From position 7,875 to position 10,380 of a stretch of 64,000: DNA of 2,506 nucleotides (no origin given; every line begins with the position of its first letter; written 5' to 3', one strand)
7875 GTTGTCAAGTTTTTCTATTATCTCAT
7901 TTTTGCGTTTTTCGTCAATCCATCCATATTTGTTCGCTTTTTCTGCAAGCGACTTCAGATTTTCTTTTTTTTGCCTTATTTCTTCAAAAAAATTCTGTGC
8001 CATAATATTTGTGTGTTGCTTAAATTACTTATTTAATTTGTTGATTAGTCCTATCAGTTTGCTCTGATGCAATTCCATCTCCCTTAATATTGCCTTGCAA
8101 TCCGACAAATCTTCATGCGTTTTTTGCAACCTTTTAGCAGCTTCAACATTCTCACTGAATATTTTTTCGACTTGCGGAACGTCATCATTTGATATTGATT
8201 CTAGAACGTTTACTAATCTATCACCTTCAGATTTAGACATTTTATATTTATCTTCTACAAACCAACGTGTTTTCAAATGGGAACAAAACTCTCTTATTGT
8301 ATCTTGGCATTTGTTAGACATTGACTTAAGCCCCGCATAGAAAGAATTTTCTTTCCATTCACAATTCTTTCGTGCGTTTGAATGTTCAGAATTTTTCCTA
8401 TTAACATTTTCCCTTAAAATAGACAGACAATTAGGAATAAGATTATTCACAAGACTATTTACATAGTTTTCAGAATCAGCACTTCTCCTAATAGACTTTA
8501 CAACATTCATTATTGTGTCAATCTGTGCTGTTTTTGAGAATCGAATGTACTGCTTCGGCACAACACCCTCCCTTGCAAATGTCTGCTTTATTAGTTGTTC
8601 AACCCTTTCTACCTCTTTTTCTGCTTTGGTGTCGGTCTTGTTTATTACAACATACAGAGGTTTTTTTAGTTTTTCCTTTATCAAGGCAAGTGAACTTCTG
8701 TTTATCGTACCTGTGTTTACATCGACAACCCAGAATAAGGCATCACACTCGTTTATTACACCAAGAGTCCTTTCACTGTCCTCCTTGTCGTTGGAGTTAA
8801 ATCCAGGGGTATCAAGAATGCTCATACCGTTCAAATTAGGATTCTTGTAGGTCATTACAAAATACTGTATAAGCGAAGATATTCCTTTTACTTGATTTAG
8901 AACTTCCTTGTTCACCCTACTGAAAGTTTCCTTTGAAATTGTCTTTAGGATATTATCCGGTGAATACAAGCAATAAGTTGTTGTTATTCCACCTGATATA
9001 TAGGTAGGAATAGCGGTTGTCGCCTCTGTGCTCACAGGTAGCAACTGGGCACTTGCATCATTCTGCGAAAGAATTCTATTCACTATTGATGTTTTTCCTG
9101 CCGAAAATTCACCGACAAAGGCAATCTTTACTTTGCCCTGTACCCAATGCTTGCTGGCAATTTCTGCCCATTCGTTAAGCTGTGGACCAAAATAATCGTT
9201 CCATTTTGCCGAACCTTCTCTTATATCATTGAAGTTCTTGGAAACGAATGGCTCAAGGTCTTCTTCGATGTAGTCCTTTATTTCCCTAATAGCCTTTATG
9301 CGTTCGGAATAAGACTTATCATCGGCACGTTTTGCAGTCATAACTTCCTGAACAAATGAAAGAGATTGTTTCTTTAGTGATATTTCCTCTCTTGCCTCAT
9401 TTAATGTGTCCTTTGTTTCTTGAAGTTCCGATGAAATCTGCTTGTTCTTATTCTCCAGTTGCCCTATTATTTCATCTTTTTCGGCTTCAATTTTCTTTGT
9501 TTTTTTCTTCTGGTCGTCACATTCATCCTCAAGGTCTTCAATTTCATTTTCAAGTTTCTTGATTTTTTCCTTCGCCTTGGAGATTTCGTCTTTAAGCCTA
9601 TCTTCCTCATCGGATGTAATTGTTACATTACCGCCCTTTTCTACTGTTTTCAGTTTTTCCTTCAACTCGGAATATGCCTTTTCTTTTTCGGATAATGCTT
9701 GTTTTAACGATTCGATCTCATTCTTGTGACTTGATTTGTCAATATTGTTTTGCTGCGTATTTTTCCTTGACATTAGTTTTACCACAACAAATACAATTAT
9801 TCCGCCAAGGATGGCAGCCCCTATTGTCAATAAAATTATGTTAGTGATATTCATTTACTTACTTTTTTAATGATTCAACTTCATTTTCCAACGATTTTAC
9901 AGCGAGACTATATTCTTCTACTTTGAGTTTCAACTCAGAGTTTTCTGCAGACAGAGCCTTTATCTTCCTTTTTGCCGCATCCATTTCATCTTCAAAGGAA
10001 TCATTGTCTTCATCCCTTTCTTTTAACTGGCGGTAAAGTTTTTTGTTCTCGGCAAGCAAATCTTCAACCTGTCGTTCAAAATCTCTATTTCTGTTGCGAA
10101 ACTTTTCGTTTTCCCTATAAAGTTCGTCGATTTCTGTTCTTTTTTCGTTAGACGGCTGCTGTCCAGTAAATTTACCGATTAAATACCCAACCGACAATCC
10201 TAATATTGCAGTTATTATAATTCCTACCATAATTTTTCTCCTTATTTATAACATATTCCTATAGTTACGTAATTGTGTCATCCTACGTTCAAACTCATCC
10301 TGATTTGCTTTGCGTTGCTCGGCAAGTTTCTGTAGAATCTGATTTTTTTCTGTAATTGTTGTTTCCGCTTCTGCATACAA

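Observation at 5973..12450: Five-gene operon with three paralogous dynamin-like GTPases interleaved with membrane-anchored coiled-coil proteins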

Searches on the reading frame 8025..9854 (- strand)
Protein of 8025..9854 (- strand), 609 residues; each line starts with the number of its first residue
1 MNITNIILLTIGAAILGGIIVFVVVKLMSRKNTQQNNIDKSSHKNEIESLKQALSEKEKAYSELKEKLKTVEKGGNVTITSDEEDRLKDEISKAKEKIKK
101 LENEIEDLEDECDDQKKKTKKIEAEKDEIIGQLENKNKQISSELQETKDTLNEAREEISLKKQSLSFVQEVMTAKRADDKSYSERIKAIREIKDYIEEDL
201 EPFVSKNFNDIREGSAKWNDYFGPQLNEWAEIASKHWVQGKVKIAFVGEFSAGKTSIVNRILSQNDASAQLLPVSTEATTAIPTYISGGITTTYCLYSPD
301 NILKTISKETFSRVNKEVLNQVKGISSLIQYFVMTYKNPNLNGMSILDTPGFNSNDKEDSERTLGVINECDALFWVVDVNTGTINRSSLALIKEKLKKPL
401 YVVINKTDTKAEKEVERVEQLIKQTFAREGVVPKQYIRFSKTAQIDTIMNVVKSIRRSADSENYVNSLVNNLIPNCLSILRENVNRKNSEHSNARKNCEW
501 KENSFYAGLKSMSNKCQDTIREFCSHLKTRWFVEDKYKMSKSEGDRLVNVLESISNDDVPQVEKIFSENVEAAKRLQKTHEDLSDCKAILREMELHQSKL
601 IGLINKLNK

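Call 6: search_protein_families(library=pfam, proteins=[window:8025-9854:-], max_evalue=0.1)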
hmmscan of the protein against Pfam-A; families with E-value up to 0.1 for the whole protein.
window:8025-9854:- (609 aa): 10 families
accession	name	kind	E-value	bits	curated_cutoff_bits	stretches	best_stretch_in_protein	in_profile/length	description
PF00350.29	Dynamin_N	-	3.5e-18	66.6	27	1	244-404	1-165/168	Dynamin family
PF00009.33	GTP_EFTU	-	3e-11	43.7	26.5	1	242-472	4-182/188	Elongation factor Tu GTP binding domain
PF01926.29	MMR_HSR1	-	2.5e-09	37.7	21.9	1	243-406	1-113/113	50S ribosome-binding GTPase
PF05911.16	FPP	-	0.0033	16.2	40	1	36-159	711-840/871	Filament-like plant protein, long coiled-coil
PF06295.17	ZapG-like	-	0.0057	17.1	33.5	0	95-181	23-103/123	Z-ring associated protein G-like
PF25450.1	Rab11-FIP3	-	0.013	16.2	31.9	1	88-155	53-120/125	Rab11-FIP3-like domain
PF08477.19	Roc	-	0.014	16.1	27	1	243-269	1-27/119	Ras of Complex, Roc, domain of DAPkinase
PF04201.20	TPD52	-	0.043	14.5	25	1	43-69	16-42/108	Tumour protein D52 family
PF11115.13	DUF2623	-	0.048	14.2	25.7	0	503-552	7-56/93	Protein of unknown function (DUF2623)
PF15905.10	HMMR_N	-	0.083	12.8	30.1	0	100-159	266-325/330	Hyaluronan mediated motility receptor N-terminal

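Call 7: search_protein_families(library=padloc, proteins=[window:8025-9854:-], max_evalue=0.1)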
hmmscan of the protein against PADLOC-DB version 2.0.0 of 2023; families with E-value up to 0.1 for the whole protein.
window:8025-9854:- (609 aa): 16 families
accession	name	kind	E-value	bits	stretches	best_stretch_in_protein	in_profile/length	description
PDLC03839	LeoA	-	2.7e-12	44.6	2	227-266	47-82/559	-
PDLC03841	LeoBC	-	4e-12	44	1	133-413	11-194/601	-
PDLC00551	JetC2|JetC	-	4.5e-07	26.1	1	29-201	280-445/1365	DUF3584 domain; MukB-like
PDLC00518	JetC1|JetC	-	1.5e-06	24.3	2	30-173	311-453/1112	DUF3584 domain; MukB-like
PDLC03977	PD-Lambda-1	-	1.3e-05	22.3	1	1-124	1-121/496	-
PDLC00519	JetC1|JetC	-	1.6e-05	21.3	1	45-183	234-369/1097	DUF3584 domain; MukB-like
PDLC03865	LmuB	-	3.2e-05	20.3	1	32-212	641-812/1007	-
PDLC00553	JetC2|JetC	-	8.1e-05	18.7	1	37-203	832-1000/1361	DUF3584 domain; MukB-like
PDLC00583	JetC3|JetC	-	0.00024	17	1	42-222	758-929/1471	DUF3584 domain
PDLC00582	JetC3|JetC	-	0.0004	16.3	1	29-220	309-500/1472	DUF3584 domain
PDLC00580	JetC3|JetC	-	0.00062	16.1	1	30-187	253-413/1068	DUF3584 domain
PDLC03840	LeoA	-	0.00067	16.8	1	239-267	51-79/577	-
PDLC03862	LmuB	-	0.0011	15.3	1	80-198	358-476/643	-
PDLC02668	DndD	-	0.018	12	1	28-193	329-493/659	DndD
PDLC00648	ZorA3|ZorA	-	0.044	10.5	1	43-172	328-464/692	MotA/ExbB/TolQ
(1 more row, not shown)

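Call 19: search_protein_families(library=ncbifam, proteins=[window:8025-9854:-], max_evalue=0.01)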
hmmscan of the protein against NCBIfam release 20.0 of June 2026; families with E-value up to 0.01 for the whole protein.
window:8025-9854:- (609 aa): 17 families
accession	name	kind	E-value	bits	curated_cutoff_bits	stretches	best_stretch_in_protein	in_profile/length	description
NF052648.1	DynmDynABac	equivalog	4.1e-14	51.4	1600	1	235-460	35-253/1187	dynamin GTPase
TIGR00231.1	small_GTP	domain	2.9e-09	36.9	42.5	1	241-424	3-137/164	GTP-binding protein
TIGR02168.1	SMC_prok_B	equivalog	4.9e-08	31.2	567.35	1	33-200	674-842/1181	chromosome segregation protein SMC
NF008438.0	PRK11281.1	equivalog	1.8e-06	26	991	1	20-185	17-178/1113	mechanosensitive channel MscK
NF000908.1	PRK00089.1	equivalog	2.7e-06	26.9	237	1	346-454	55-165/291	GTPase Era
NF045487.1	ASRP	equivalog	4.1e-06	25.7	300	1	39-186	142-459/593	archaea-specific SMC-related protein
NF009891.0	PRK13351.1-1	equivalog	9.2e-06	24.5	597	1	334-473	69-201/681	elongation factor G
TIGR03918.1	GTP_HydF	equivalog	1.7e-05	23.9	325.55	1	344-472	58-180/392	[FeFe] hydrogenase H-cluster maturation GTPase HydF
TIGR02169.1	SMC_prok_A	equivalog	2.5e-05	22.2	729.4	1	30-197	235-406/1165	chromosome segregation protein SMC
TIGR00450.1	mnmE_trmE_thdF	equivalog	2.6e-05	23.5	252.6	1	344-425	259-343/446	tRNA uridine-5-carboxymethylaminomethyl(34) synthesis GTPase MnmE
NF002828.0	PRK03003.1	equivalog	8.2e-05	21.4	631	0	234-275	33-74/477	ribosome biogenesis GTPase Der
NF006542.0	PRK09039.1-1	equivalog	0.00013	21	388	1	20-161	35-177/627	peptidoglycan -binding protein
NF045780.1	TrlF_fam_ATP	equivalog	0.00035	19.4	350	1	29-201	457-627/944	TrlF family AAA-like ATPase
NF002572.0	PRK02224.1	equivalog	0.00037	18.9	1087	1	39-201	231-387/888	DNA double-strand break repair ATPase Rad50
TIGR02528.1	EutP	subfamily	0.00042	20.6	138.35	0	346-429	39-121/142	EutP/PduV family microcompartment system protein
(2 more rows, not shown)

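Call 23: search_solved_structures(query=window:8025-9854:-, max_evalue=0.01)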
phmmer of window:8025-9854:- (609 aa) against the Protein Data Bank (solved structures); distinct sequences matched with E-value up to 0.01: 5.
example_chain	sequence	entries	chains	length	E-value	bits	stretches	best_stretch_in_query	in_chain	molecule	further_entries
2j68_A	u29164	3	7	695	1e-06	30.9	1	231-379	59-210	BACTERIAL DYNAMIN-LIKE PROTEIN | DYNAMIN FAMILY PROTEIN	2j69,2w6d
3j8g_X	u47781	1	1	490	1.3e-05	27.2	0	358-409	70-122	GTPase Der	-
1mky_A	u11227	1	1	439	0.0016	20.3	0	328-427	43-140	Probable GTP-binding protein engA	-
7am2_BU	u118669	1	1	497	0.0031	19.4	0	230-348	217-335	GTPase Der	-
6j72_A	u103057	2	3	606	0.0034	19.2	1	240-408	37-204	Isoniazid inducible gene protein IniA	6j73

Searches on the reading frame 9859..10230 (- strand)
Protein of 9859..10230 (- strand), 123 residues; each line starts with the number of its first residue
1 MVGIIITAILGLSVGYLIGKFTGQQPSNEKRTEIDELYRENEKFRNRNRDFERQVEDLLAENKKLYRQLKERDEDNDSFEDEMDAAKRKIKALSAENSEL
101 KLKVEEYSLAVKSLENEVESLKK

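Call 6: search_protein_families(library=pfam, proteins=[window:9859-10230:-], max_evalue=0.1)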
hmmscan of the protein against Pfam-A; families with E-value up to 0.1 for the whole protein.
window:9859-10230:- (123 aa): 31 families (the best 25 are shown)
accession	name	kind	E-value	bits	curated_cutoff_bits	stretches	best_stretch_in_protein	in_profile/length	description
PF15294.11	Leu_zip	-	1.1e-05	25.6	28.2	1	31-118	132-217/275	Leucine zipper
PF25785.1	TPR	-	2e-05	25.3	27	1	29-77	4-53/110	Nucleoprotein TPR-like domain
PF04977.20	DivIC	-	5e-05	23.5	28.9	1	22-58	14-50/80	Septum formation initiator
PF06295.17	ZapG-like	-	0.00028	21.3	33.5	1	4-72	1-64/123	Z-ring associated protein G-like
PF11932.13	DUF3450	-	0.00094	19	32.6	1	74-123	37-86/241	Protein of unknown function (DUF3450)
PF23923.1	DUF7262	-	0.00098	20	27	0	24-62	54-92/132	Family of unknown function (DUF7262)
PF05377.16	FlaC_arch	-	0.0017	19.2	27.8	0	77-113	3-39/55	Flagella accessory protein C (FlaC)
PF25762.1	HAUS1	-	0.0019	18.5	40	1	34-120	109-195/236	HAUS augmin-like complex subunit 1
PF07888.16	CALCOCO1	-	0.0026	17.2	36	1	27-122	124-219/496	Calcium binding and coiled-coil domain (CALCOCO1) like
PF17078.10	SHE3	-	0.0028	17.8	30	1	32-121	10-99/228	SWI5-dependent HO expression protein 3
PF18504.6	Csm1_N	-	0.0029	18.4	26.3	2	78-123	10-55/70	Csm1 N-terminal domain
PF05769.16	SIKE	-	0.0034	17.8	24.3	1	86-112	71-97/180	SIKE family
PF19220.6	Rod_CreS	-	0.0058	16.1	100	1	28-119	65-156/359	Crescentin, rod domain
PF09728.14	Taxilin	-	0.0069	16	30.3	1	28-122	184-279/302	Myosin-like coiled-coil protein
PF22216.1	Sas-6_C_CC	-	0.0098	16.5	27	0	80-101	30-51/57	Spindle assembly abnormal protein 6 homolog, C-terminal coiled coil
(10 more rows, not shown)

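Call 7: search_protein_families(library=padloc, proteins=[window:9859-10230:-], max_evalue=0.1)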
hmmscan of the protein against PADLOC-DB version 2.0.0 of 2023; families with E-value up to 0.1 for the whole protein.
window:9859-10230:- (123 aa): 11 families
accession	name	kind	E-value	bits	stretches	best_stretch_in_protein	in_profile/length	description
PDLC03812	RTasRmuC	-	0.0003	17.5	1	4-117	11-119/439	DRT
PDLC00514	JetC1|JetC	-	0.0028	13.5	1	18-122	291-395/1117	DUF3584 domain; MukB-like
PDLC00890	JAB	-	0.0076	13.8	1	15-69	36-86/157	JAB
PDLC00006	DruC1|DruC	-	0.0091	12.5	1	29-101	214-286/626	Unknown function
PDLC00580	JetC3|JetC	-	0.01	12.1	1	30-116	718-804/1068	DUF3584 domain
PDLC02733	PbeC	-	0.012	12.1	1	33-108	423-503/672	PbeC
PDLC03862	LmuB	-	0.02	11.2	1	27-119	355-448/643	-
PDLC00259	LmuB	-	0.021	11.6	1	29-121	202-294/588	AAA ATPase domain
PDLC00262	LmuB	-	0.042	10.7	1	28-121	201-294/588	AAA ATPase domain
PDLC03863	LmuB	-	0.053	10.2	1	39-109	348-422/610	-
PDLC03859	LmuB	-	0.096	9.8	0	29-121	392-482/611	-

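Call 19: search_protein_families(library=ncbifam, proteins=[window:9859-10230:-], max_evalue=0.01)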
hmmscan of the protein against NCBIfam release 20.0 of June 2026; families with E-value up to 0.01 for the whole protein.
window:9859-10230:- (123 aa): 9 families
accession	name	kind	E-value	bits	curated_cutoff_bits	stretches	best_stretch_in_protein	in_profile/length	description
NF045622.1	Npun_F5560_fam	hypoth_equivalog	4.9e-05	23.5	125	1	28-116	71-148/156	Npun_F5560 family protein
TIGR04211.1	SH3_and_anchor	equivalog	6e-05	22.7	65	1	24-122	60-159/198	TIGR04211 family SH3 domain-containing protein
TIGR04523.1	Mplasa_alph_rch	subfamily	7e-05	20.9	270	1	28-122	564-658/745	helix-rich protein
TIGR02168.1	SMC_prok_B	equivalog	0.00022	19.1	567.35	1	27-122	849-944/1181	chromosome segregation protein SMC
TIGR02169.1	SMC_prok_A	equivalog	0.00042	18.1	729.4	1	27-118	698-789/1165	chromosome segregation protein SMC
NF043058.1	T4SS_LegC2C7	subfamily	0.0027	16.7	350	0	87-122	128-163/348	LegC2/C7 family Dot/Icm T4SS effector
NF045487.1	ASRP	equivalog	0.003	16.2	300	1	30-122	315-403/593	archaea-specific SMC-related protein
NF010535.0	PRK13923.1-3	equivalog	0.0046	16.8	257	1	34-94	122-182/193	sporulation-specific transcriptional regulator GerR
TIGR03789.1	pdsO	hypoth_equivalog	0.0072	16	152.2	1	3-101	50-138/243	sortase-associated OmpA-like protein PdsO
